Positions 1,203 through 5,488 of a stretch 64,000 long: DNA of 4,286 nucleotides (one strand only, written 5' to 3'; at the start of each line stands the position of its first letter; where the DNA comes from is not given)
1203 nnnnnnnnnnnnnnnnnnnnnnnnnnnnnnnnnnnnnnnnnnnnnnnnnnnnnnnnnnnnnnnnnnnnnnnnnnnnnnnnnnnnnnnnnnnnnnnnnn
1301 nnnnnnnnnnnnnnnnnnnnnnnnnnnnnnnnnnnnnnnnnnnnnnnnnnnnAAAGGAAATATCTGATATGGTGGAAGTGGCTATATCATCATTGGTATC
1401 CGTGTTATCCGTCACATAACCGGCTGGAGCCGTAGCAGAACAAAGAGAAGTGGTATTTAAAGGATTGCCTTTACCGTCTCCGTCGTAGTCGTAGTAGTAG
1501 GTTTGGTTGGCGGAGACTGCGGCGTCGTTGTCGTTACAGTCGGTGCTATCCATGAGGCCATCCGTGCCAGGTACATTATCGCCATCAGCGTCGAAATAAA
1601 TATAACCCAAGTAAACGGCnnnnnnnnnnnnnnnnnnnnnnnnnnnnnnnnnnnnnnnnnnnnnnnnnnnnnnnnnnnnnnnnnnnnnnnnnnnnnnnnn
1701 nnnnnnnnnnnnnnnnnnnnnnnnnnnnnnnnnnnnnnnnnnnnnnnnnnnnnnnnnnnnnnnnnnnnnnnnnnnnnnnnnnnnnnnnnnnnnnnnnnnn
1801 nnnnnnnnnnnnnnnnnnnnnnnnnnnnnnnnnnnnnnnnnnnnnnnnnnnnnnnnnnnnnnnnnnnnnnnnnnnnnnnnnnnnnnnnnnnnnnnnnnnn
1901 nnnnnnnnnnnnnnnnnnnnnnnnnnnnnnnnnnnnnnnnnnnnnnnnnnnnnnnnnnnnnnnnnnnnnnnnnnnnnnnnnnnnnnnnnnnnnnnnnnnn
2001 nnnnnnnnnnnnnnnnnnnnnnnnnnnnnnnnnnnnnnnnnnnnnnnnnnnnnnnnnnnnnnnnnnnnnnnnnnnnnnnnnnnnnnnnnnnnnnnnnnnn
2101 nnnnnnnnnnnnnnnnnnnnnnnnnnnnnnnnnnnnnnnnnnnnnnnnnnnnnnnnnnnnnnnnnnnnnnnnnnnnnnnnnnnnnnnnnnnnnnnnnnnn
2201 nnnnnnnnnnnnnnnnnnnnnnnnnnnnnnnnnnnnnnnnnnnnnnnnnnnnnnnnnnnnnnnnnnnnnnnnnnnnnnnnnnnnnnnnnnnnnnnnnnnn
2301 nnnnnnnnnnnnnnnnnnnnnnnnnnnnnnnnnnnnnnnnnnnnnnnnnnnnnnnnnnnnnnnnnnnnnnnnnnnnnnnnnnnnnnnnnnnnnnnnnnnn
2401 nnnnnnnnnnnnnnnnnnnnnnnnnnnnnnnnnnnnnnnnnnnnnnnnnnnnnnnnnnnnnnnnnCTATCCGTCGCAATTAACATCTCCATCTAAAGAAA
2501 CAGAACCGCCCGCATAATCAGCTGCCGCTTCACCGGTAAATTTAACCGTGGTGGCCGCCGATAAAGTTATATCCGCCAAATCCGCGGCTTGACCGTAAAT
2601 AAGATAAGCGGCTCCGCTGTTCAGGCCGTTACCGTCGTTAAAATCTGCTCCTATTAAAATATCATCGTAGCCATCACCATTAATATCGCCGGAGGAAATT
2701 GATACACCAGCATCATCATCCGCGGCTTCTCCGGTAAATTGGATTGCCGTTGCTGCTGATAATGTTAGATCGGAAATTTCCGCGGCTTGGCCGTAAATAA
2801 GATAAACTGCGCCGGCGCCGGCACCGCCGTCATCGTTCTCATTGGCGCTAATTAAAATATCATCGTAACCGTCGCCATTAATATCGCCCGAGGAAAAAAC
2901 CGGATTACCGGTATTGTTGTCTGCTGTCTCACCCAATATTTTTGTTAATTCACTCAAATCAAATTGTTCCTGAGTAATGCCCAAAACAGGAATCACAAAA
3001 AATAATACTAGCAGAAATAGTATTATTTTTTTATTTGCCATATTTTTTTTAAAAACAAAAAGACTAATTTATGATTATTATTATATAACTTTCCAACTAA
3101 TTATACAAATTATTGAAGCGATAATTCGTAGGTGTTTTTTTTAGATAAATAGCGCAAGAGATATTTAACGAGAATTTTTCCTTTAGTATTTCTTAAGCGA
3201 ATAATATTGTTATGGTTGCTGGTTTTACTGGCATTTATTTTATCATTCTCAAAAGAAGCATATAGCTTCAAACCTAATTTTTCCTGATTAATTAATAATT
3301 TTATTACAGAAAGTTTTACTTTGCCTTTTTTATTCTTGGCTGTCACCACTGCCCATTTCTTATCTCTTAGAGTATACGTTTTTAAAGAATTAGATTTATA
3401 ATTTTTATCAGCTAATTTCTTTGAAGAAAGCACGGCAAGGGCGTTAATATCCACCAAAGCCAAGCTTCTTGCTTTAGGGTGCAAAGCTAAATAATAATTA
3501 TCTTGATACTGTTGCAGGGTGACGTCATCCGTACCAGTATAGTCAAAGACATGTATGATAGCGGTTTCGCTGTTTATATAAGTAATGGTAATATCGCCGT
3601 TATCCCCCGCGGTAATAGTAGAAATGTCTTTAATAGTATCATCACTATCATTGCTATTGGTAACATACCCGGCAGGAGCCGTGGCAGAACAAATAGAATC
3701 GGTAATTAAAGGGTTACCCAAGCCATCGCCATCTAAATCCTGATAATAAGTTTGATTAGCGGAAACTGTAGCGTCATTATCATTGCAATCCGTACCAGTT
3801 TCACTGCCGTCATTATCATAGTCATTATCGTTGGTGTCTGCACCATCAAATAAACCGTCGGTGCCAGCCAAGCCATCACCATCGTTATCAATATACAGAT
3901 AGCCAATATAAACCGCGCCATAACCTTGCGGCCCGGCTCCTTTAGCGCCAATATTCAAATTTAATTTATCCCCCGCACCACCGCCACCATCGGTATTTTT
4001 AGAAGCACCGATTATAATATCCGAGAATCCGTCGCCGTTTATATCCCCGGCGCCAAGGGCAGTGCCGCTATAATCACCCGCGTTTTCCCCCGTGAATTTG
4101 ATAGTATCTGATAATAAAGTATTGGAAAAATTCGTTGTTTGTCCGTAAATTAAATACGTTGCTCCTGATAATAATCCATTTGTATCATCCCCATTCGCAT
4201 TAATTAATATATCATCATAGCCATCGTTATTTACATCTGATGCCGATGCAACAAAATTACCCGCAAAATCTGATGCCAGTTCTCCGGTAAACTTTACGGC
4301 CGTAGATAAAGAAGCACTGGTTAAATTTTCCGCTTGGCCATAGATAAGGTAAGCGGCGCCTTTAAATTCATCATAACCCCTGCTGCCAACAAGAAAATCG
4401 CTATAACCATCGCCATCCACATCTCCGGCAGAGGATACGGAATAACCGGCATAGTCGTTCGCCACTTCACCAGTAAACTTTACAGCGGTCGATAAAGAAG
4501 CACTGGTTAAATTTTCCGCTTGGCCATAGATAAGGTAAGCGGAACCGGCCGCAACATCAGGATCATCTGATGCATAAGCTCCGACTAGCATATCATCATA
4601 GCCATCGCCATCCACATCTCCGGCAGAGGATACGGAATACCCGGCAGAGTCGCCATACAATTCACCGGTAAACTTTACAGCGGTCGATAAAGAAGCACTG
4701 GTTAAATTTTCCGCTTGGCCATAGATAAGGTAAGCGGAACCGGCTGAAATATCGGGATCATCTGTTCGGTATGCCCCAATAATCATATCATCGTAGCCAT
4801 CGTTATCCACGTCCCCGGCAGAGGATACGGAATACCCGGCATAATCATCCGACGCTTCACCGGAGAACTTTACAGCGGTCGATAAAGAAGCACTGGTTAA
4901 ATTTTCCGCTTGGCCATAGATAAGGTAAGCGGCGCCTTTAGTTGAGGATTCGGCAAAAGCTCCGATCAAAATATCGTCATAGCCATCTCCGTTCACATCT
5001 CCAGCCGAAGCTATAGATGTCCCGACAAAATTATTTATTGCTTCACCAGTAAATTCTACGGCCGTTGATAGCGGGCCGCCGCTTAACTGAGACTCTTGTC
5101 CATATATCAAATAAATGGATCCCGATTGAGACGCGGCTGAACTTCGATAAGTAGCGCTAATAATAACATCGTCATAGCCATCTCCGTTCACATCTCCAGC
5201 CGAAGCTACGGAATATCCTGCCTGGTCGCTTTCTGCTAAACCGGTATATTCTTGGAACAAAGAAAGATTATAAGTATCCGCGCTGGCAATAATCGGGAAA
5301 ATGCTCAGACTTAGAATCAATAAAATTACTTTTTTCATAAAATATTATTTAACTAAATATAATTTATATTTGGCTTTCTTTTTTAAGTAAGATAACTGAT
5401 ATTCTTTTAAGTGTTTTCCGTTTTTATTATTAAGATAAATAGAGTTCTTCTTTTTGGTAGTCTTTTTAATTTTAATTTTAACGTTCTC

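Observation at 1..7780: Tandem array of three FG-GAP surface-protein paralogs sharing a Lys-rich C-terminal module with other exoproteins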

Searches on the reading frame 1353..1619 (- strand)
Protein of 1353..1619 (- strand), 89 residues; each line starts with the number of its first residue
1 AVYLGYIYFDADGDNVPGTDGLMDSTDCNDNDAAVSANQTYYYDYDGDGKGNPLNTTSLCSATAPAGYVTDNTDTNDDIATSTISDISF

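Call 71: search_protein_families(library=pfam, proteins=[window:1353-1619:-], max_evalue=1)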
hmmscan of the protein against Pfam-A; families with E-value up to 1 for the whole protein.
seq(89 aa): 0 families

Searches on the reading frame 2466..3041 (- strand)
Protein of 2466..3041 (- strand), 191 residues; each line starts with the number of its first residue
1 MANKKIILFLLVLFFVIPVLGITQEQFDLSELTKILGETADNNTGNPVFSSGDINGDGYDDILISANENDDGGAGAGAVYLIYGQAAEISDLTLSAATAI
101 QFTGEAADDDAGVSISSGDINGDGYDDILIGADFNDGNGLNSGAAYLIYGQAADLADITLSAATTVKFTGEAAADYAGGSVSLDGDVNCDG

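Call 6: search_protein_families(library=pfam, proteins=[window:2466-3041:-], max_evalue=0.01)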
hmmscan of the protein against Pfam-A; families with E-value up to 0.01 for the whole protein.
window:2466-3041:- (191 aa): 4 families
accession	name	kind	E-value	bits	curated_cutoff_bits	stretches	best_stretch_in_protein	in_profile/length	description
PF01839.29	FG-GAP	-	5.2e-15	55.4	22.1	2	111-147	1-36/37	FG-GAP repeat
PF13517.12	FG-GAP_3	-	6.7e-08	33.5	26.9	1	53-130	1-61/61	FG-GAP-like repeat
PF14312.12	FG-GAP_2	-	2e-05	25.1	23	1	126-147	27-48/49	FG-GAP repeat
PF21348.3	RGL11_C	-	0.00044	19.6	27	0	39-102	228-291/490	Rhamnogalacturonan lyase family 11, C-terminal domain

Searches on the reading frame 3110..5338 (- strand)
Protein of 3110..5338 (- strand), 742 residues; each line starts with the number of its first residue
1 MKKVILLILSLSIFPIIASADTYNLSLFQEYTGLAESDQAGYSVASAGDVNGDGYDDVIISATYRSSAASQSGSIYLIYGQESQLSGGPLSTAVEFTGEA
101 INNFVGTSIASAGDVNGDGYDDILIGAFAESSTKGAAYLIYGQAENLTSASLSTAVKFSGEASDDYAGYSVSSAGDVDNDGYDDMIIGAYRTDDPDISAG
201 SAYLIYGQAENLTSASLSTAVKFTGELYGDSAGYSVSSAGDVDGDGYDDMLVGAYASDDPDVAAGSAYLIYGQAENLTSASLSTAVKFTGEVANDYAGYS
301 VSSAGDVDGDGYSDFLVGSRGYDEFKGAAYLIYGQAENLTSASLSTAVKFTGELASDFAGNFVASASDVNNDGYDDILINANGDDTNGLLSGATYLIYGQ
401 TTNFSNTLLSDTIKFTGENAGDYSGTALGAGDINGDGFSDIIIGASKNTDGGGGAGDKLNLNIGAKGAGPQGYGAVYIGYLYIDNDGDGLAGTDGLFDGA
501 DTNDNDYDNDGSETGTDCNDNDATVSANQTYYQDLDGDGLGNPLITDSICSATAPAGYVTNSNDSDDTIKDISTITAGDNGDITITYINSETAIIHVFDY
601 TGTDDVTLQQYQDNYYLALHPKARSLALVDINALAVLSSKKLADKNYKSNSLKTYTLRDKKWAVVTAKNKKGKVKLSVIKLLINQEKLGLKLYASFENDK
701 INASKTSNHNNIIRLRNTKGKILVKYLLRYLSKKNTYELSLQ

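Call 6: search_protein_families(library=pfam, proteins=[window:3110-5338:-], max_evalue=0.01)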
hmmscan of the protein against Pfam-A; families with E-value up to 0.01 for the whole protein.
window:3110-5338:- (742 aa): 2 families
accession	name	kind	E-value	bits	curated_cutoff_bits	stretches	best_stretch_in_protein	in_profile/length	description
PF01839.29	FG-GAP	-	1.1e-33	114.9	22.1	7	40-77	1-36/37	FG-GAP repeat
PF13517.12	FG-GAP_3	-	7.5e-17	62.1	26.9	6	49-125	1-61/61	FG-GAP-like repeat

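Call 46: list_cluster_members(proteins=[P0001, window:3110-5338:-, window:8969-11140:+, window:38768-40591:-, P0003, P0025, P0041, P0066, P0017, P0004])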
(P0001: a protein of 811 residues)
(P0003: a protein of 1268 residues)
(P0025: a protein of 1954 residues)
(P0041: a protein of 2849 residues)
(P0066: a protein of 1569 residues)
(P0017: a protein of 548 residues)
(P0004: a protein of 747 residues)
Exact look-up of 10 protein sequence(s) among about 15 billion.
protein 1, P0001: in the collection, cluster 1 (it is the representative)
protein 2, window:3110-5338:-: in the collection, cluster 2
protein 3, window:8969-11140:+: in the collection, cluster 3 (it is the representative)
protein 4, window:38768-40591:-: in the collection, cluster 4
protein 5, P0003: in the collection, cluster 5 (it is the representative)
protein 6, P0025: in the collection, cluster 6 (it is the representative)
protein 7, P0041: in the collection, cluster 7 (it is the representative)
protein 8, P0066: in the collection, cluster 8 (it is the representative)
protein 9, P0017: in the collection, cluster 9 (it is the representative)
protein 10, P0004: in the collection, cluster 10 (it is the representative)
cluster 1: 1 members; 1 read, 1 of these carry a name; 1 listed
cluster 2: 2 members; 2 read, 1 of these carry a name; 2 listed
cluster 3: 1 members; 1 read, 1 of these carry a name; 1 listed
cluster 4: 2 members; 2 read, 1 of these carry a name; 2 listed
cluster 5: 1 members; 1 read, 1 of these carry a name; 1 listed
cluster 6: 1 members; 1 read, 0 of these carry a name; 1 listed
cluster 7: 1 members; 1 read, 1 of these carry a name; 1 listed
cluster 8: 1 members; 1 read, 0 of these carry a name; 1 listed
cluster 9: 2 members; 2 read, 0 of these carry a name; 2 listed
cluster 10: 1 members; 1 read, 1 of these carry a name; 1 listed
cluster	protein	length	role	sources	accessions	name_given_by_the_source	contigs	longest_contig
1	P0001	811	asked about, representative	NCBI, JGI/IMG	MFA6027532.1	MAG: FG-GAP-like repeat-containing protein [Patescibacteria group bacterium] | hypothetical protein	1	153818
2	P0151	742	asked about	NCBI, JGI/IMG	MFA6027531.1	MAG: hypothetical protein WC752_01255 [Patescibacteria group bacterium] | hypothetical protein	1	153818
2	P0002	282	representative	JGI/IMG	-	-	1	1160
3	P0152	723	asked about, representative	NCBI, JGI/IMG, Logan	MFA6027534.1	MAG: type I DNA topoisomerase [Patescibacteria group bacterium] | DNA topoisomerase-1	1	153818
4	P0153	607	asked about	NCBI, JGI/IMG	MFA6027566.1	MAG: translational GTPase TypA [Patescibacteria group bacterium] | GTP-binding protein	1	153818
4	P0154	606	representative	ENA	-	-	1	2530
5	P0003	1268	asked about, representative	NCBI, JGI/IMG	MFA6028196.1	MAG: integrin alpha [Patescibacteria group bacterium] | hypothetical protein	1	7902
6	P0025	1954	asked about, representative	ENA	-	-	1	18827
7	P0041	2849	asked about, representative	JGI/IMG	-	hypothetical protein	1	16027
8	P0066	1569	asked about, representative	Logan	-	-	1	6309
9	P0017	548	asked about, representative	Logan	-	-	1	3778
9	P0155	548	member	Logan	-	-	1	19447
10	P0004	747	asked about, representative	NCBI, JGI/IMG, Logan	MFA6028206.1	MAG: hypothetical protein WC752_04745 [Patescibacteria group bacterium] | hypothetical protein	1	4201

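Call 72: find_encoding_contigs(protein=window:3110-5338:-, flank=10000, max_places=2)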
Protein window:3110-5338:- (742 aa): no gene with exactly this product is on record in the collection.

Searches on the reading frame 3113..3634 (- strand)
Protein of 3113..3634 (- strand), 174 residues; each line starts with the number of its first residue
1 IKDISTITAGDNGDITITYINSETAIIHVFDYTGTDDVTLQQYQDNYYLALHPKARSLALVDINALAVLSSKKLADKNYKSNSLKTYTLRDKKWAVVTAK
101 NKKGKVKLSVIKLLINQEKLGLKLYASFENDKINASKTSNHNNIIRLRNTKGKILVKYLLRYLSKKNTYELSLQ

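Call 11: search_protein_families(library=pfam, proteins=[window:3113-3634:-], max_evalue=10)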
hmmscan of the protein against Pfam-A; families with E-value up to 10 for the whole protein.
seq(174 aa): 0 families
